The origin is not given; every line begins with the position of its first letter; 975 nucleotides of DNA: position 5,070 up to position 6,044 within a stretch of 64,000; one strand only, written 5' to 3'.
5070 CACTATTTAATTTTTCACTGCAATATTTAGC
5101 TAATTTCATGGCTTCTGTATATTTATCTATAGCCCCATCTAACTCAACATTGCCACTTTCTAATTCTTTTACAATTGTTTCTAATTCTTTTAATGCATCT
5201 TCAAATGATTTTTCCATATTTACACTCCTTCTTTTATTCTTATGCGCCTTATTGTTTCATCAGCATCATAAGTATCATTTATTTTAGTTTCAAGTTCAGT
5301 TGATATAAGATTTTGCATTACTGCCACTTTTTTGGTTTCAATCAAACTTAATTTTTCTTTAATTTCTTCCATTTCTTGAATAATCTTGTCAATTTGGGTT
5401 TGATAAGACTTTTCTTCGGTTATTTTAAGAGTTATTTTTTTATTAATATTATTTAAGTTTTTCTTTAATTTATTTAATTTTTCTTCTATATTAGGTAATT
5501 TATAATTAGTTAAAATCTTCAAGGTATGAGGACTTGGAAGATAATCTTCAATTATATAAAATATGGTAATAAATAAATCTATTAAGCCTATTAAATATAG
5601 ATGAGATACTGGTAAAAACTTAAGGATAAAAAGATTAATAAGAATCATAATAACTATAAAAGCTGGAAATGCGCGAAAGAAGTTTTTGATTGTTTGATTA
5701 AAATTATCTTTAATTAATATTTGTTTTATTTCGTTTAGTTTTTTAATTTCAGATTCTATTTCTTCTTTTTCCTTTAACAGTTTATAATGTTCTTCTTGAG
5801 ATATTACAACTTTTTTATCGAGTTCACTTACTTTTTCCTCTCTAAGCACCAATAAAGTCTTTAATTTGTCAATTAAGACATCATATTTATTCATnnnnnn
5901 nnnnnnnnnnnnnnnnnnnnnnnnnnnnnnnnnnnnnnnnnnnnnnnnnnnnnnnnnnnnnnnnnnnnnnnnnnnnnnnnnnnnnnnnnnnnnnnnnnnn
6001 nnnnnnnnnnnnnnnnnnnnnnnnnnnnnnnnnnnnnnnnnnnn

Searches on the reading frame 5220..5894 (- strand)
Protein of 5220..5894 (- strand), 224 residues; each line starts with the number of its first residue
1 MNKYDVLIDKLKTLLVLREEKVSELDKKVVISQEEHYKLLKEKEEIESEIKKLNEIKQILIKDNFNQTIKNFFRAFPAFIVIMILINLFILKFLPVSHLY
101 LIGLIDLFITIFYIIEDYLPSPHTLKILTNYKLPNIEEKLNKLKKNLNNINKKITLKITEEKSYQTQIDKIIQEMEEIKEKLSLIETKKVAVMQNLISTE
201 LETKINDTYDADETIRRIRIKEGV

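Call 31: find_encoding_contigs(protein=window:5220-5894:-, flank=10000, max_places=6)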
Protein window:5220-5894:- (224 aa): 5 contigs read that carry it; 3 places shown.
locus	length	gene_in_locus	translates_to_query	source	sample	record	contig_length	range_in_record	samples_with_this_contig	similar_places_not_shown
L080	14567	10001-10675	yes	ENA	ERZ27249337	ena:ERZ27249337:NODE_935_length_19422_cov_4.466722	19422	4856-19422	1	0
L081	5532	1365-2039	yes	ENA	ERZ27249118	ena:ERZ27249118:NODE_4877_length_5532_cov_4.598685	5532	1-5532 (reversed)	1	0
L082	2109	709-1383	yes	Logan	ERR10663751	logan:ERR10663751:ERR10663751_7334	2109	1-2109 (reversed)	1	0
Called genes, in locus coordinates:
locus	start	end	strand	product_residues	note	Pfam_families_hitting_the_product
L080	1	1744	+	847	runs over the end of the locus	PF01624:MutS_I, PF27441:MutS_C (faint), PF05188:MutS_II (weak), PF05192:MutS_III, PF05190:MutS_IV, PF00488:MutS_V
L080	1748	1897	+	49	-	-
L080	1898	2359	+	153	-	PF13420:Acetyltransf_4 (weak), PF00583:Acetyltransf_1, PF13673:Acetyltransf_10, PF13508:Acetyltransf_7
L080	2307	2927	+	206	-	-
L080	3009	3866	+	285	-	-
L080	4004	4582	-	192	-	-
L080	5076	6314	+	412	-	PF00579:tRNA-synt_1b, PF22421:SYY_C-terminal, PF01479:S4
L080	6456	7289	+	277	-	PF00583:Acetyltransf_1 (weak)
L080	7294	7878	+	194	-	PF13302:Acetyltransf_3, PF00583:Acetyltransf_1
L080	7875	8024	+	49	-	-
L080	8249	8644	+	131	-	PF01029:NusB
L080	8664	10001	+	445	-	PF13742:tRNA_anti_2, PF01336:tRNA_anti-codon, PF02601:Exonuc_VII_L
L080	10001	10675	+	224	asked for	-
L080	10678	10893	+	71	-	PF02609:Exonuc_VII_S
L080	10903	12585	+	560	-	PF00587:tRNA-synt_2b, PF04073:tRNA_edit, PF03129:HGTP_anticodon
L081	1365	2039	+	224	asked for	-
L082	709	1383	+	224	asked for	-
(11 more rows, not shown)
